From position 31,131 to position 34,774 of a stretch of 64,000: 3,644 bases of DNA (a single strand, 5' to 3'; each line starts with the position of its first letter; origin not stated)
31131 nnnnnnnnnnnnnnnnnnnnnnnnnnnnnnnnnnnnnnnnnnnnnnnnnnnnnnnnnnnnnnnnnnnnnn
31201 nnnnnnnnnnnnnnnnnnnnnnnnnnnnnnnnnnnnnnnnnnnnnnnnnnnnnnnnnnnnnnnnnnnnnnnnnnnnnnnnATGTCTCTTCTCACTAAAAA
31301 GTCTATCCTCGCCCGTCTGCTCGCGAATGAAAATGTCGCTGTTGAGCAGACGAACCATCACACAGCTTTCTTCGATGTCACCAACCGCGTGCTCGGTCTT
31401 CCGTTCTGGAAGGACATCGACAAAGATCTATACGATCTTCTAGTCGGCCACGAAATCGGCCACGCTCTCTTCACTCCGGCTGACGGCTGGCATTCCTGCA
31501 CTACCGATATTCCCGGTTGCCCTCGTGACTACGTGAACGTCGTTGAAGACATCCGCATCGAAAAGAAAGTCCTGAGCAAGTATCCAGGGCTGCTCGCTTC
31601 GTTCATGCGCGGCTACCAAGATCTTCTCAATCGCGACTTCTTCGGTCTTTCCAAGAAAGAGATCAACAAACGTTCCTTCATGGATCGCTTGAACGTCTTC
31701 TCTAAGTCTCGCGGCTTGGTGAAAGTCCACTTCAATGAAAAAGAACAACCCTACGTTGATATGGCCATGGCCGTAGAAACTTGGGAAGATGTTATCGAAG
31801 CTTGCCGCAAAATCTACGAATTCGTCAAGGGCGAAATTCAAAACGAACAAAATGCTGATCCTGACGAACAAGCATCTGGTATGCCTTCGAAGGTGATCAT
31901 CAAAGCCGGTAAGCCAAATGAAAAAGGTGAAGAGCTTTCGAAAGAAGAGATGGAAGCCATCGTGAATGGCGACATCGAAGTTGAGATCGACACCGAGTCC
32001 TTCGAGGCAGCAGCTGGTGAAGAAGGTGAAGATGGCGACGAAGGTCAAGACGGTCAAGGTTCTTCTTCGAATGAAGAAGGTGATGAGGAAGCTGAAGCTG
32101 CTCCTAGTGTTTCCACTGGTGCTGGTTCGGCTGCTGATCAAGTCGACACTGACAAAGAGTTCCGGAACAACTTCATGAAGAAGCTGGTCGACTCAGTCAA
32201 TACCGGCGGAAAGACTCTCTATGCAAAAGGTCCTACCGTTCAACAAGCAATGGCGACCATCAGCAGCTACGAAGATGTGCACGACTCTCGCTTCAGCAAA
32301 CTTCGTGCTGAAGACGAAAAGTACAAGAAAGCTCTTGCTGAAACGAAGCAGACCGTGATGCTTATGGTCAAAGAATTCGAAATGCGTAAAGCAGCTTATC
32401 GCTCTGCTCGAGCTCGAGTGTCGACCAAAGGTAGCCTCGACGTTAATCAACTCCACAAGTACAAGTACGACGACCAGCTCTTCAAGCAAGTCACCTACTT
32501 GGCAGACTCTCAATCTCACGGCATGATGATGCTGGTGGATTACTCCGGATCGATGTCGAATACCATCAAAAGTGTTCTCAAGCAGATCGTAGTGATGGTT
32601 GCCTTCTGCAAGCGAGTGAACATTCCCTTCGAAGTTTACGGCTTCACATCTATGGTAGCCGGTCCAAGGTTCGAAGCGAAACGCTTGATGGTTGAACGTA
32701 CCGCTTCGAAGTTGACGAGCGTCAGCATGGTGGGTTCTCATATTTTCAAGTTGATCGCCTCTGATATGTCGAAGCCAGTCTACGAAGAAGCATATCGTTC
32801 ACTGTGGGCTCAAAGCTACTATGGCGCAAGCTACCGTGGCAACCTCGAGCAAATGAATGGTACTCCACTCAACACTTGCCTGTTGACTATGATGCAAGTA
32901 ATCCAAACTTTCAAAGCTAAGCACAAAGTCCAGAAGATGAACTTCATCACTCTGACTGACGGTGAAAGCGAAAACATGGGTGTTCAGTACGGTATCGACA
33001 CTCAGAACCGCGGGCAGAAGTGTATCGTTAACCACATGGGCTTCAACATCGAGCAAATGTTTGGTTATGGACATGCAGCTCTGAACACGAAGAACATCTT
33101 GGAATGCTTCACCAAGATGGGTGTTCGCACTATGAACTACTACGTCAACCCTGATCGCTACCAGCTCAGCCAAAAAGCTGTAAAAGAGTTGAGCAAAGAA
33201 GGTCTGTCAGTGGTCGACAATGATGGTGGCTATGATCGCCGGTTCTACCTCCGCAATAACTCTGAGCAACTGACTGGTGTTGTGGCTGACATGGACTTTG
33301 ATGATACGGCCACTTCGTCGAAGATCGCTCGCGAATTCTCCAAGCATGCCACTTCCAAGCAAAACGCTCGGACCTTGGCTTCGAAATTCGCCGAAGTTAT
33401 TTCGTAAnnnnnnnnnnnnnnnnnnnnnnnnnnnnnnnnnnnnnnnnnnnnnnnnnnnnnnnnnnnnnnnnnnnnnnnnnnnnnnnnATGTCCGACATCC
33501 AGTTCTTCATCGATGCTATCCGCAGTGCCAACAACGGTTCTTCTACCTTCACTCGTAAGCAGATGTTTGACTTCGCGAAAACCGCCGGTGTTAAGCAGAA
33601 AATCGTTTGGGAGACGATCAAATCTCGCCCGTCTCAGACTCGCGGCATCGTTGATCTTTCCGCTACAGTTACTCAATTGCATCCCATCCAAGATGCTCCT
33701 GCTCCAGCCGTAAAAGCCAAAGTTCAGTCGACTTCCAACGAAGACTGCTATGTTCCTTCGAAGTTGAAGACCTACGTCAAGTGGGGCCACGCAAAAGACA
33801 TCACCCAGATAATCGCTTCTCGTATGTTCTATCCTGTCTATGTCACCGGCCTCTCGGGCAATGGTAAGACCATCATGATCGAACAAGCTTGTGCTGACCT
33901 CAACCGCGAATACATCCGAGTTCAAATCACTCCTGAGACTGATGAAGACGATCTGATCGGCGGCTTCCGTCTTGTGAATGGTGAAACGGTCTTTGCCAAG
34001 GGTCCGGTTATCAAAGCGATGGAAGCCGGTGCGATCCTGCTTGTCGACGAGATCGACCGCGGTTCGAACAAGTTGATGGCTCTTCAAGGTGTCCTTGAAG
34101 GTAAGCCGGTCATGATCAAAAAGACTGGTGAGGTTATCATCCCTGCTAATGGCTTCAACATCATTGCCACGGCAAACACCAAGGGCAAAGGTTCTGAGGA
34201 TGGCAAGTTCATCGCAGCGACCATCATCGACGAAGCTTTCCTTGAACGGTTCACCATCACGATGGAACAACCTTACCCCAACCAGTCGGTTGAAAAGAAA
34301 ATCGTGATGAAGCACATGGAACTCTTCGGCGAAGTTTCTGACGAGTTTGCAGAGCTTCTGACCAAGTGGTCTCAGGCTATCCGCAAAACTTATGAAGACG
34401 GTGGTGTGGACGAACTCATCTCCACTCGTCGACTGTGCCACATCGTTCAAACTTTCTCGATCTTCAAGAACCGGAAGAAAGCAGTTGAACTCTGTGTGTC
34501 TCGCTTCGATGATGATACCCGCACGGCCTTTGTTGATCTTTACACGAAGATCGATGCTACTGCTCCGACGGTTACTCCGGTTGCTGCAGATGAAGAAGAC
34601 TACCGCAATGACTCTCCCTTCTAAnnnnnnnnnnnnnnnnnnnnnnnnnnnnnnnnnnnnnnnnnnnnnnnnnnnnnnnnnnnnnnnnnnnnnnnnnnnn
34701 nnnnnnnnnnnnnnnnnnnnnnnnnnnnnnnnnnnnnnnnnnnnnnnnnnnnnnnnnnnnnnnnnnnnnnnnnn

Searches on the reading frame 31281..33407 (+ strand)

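Call 4: search_protein_families(library=pfam, proteins=[window:31281-33407:+], max_evalue=0.1)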
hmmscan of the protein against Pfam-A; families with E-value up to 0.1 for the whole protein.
window:31281-33407:+ (708 aa): 1 family
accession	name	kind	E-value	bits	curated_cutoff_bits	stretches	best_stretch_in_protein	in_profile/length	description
PF03780.18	Asp23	-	0.049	14.5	28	0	91-188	5-91/108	Asp23 family, cell envelope-related function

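Call 42: search_protein_families(library=phrogs, proteins=[window:31281-33404:+], max_evalue=0.01)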
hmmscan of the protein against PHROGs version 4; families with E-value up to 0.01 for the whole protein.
window:31281-33404:+ (708 aa): 1 family
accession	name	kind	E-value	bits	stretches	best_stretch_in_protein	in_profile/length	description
phrog_459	-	other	1.1e-157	528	1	6-708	6-736/736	peptidase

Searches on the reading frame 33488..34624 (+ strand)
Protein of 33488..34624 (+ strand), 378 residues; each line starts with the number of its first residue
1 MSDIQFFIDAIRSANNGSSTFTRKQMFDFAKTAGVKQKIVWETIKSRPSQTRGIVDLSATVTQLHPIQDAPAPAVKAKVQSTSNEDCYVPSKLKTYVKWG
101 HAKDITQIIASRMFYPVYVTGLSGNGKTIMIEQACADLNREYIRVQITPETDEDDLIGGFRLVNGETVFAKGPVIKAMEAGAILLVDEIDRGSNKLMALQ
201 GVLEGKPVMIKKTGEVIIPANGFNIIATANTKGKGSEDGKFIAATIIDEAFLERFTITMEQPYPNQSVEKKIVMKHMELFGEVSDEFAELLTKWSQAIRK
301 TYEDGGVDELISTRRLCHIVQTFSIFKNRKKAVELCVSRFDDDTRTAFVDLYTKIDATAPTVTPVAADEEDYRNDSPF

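Call 4: search_protein_families(library=pfam, proteins=[window:33488-34624:+], max_evalue=0.1)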
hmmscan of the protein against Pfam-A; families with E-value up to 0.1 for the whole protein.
window:33488-34624:+ (378 aa): 9 families
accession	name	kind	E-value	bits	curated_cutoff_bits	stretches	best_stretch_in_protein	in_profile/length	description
PF07728.20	AAA_5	-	4.7e-19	69.2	22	1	117-236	2-128/139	AAA domain (dynein-related subfamily)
PF07726.17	AAA_3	-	2e-09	37.8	27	1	118-232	3-113/131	ATPase family associated with various cellular activities (AAA)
PF00004.35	AAA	-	0.00022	22.1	21.2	1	117-196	1-73/131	ATPase family associated with various cellular activities (AAA)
PF25201.1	nSTAND6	-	0.00062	20.3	27.7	1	100-163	3-70/148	Novel STAND NTPase 6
PF08406.16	CbbQ_C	-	0.0012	19.4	20.6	1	269-339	1-66/85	CbbQ/NirQ/NorQ C-terminal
PF13191.12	AAA_16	-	0.014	16.4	32.6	0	116-145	26-55/167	AAA ATPase domain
PF13401.12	AAA_22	-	0.018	15.8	27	1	117-158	8-52/130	AAA domain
PF25199.1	nSTAND_NTPase5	-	0.052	13.8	34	0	117-151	44-79/145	Novel STAND NTPase 5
PF13173.12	AAA_14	-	0.072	13.5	27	0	116-205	4-87/129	AAA domain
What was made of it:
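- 33488..34624 (+): CobS-like AAA+ ATPase gene (378 aa). It is the upstream neighbour; orf116 follows it after 9 nt without a promoter of its own. Its own early promoter is at 33424-33452. Pfam AAA_5 E=4.7e-19 and CbbQ_C (call 4).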

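Call 17: search_dna_similar(query=window:33488-34621:+, collection=phages, mode=protein, max_rows=25)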
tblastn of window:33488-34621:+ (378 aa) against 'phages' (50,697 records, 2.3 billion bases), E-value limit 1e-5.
Records with a match: 580; places in all: 580; records where one place covers at least 80% of the query: 279.
Best place of each record, by identity: 60-80% 5; <60% 575.
By first word of the organism name: Synechococcus 365; Cyanophage 61; Listeria 52; Prochlorococcus 24; Vibrio 13; Rhizobium 10; Marine 6; Klebsiella 6; Pseudomonas 6; Microbacterium 5; and 17 more.
By host as written in the record: - 185; Synechococcus 107; Listeria monocytogenes 41; Synechococcus sp. 38; Synechococcus sp. WH7803 28; Synechococcus sp. WH8102 20; Synechococcus sp. WH 7803 14; Synechococcus sp. MW02 10; and 76 more.
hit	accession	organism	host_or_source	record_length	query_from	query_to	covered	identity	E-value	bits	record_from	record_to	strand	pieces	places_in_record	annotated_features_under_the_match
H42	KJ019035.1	Synechococcus phage ACG-2014d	-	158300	5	356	93%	51.1%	2e-102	337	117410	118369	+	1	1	porphyrin biosynthetic protein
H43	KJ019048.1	Synechococcus phage ACG-2014d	-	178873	5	356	93%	51.1%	2e-102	337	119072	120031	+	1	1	porphyrin biosynthetic protein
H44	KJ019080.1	Synechococcus phage ACG-2014d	-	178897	5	356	93%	51.1%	2e-102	337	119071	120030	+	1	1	porphyrin biosynthetic protein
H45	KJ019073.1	Synechococcus phage ACG-2014d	-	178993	5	356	93%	51.1%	2e-102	337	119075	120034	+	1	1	porphyrin biosynthetic protein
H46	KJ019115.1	Synechococcus phage ACG-2014d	-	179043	5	356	93%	51.1%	2e-102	337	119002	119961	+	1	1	porphyrin biosynthetic protein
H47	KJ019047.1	Synechococcus phage ACG-2014d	-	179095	5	356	93%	51.1%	2e-102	337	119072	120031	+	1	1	porphyrin biosynthetic protein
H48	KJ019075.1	Synechococcus phage ACG-2014d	-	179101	5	356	93%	51.1%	2e-102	337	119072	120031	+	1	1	porphyrin biosynthetic protein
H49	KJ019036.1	Synechococcus phage ACG-2014d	-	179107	5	356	93%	51.1%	2e-102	337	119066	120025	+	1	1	porphyrin biosynthetic protein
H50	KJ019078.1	Synechococcus phage ACG-2014d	-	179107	5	356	93%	51.1%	2e-102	337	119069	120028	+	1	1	porphyrin biosynthetic protein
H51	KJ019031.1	Synechococcus phage ACG-2014d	-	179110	5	356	93%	51.1%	2e-102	337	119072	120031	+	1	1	porphyrin biosynthetic protein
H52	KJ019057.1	Synechococcus phage ACG-2014d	-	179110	5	356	93%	51.1%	2e-102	337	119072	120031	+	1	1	porphyrin biosynthetic protein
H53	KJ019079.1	Synechococcus phage ACG-2014d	-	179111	5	356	93%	51.1%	2e-102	337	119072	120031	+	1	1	porphyrin biosynthetic protein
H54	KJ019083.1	Synechococcus phage ACG-2014d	-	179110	5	356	93%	51.1%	2e-102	337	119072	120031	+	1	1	porphyrin biosynthetic protein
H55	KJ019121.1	Synechococcus phage ACG-2014d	-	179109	5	356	93%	51.1%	2e-102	337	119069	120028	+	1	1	porphyrin biosynthetic protein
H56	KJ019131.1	Synechococcus phage ACG-2014d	-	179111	5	356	93%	51.1%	2e-102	337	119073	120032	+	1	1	porphyrin biosynthetic protein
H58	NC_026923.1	Synechococcus phage ACG-2014d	-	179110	5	356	93%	51.1%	2e-102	337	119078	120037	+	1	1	porphyrin biosynthesis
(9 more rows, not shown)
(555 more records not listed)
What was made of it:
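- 33488..34624 (+): 51% identical to cyanophage CobS (call 17).
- On T4-like (Straboviridae/Kyanoviridae-type) myovirus: CobS is 51% identical to Synechococcus phage CobS (call 17).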

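Call 66: get_annotated_region(hit=H58, flank=4000)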
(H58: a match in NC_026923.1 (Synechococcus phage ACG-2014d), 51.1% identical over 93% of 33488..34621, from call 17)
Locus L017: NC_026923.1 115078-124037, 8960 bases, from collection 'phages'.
description: Synechococcus phage ACG-2014d isolate Syn7803C102, complete genome.
organism: Synechococcus phage ACG-2014d (NCBI taxid 1493509)
taxonomy: Viruses; Duplodnaviria; Heunggongvirae; Uroviricota; Caudoviricetes; Kyanoviridae; Lowelvirus; Lowelvirus tuscon4d
host: -; source: -; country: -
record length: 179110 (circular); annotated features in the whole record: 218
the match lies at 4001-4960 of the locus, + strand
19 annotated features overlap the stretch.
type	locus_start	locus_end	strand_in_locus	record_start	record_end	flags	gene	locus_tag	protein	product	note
CDS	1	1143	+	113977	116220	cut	-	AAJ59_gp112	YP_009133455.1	peptidase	-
CDS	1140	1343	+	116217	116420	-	-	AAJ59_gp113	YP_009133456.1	hypothetical protein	-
CDS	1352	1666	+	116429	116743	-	-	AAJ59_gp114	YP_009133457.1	hypothetical protein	-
CDS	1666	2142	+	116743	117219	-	-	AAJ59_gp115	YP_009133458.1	DNA endonuclease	-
CDS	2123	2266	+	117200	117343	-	-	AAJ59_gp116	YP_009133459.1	hypothetical protein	-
CDS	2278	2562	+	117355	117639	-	-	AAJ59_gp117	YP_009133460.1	hypothetical protein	-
CDS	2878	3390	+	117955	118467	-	-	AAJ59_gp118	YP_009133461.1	DNA binding protein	-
CDS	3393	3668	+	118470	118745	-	-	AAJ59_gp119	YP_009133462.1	5-phosphoribosylformylglycinamide amidotransferase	PurL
CDS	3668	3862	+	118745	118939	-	-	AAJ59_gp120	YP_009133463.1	phosphoribosylformylglycinamidine synthase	-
CDS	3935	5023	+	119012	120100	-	-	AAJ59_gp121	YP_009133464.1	porphyrin biosynthesis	CobS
CDS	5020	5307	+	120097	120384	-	-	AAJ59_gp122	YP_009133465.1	hypothetical protein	-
CDS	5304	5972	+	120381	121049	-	-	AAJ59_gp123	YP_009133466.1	DNA polymerase processivity factor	gp45 sliding clamp DNA polymerase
CDS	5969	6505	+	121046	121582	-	-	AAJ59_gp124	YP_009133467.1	2OG-Fe(II) oxygenase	-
CDS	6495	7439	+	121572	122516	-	-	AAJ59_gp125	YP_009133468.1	clamp loader of DNA polymerase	gp44 clamp loader subunit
CDS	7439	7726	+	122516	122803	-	-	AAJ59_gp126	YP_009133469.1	hypothetical protein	-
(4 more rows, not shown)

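Call 91: find_related_loci(query=A6, collection=viral_contigs, flank=3500)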
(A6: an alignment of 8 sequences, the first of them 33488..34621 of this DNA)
Query A6 (378 aa) in viral_contigs; peptide patterns used: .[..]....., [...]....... (x = any residue, [..] = any of these).
600 stretches matched a pattern (row limit reached: there are more); 585 encode a relative of the query (tblastn E <= 1e-3); the best 80 are kept; 80 distinct loci.
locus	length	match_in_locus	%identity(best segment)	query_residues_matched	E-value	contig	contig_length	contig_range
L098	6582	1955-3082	73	1-378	0e+0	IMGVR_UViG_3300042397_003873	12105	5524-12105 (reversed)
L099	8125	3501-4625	72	1-378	0e+0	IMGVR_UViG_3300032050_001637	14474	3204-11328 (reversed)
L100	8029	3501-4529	65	21-361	6e-157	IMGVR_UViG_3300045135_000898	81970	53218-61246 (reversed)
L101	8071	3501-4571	64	1-362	5e-156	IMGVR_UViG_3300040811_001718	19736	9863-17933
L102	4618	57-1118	64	10-365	1e-156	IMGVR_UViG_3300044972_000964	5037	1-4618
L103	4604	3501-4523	64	17-358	2e-152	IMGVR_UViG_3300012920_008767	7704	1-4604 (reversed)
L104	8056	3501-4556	62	15-376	4e-151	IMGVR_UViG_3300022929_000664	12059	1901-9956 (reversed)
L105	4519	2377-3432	62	8-358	1e-153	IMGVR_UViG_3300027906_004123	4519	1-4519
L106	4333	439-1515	63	8-364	1e-153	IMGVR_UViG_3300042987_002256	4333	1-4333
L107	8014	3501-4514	63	29-358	1e-149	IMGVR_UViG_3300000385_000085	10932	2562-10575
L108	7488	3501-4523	63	21-361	2e-149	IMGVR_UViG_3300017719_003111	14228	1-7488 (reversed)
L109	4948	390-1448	63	18-376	1e-149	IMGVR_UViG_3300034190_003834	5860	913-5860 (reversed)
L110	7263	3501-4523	65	17-358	1e-148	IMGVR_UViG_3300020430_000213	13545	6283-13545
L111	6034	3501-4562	61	24-378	3e-147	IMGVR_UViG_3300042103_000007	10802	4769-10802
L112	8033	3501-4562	61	24-378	3e-147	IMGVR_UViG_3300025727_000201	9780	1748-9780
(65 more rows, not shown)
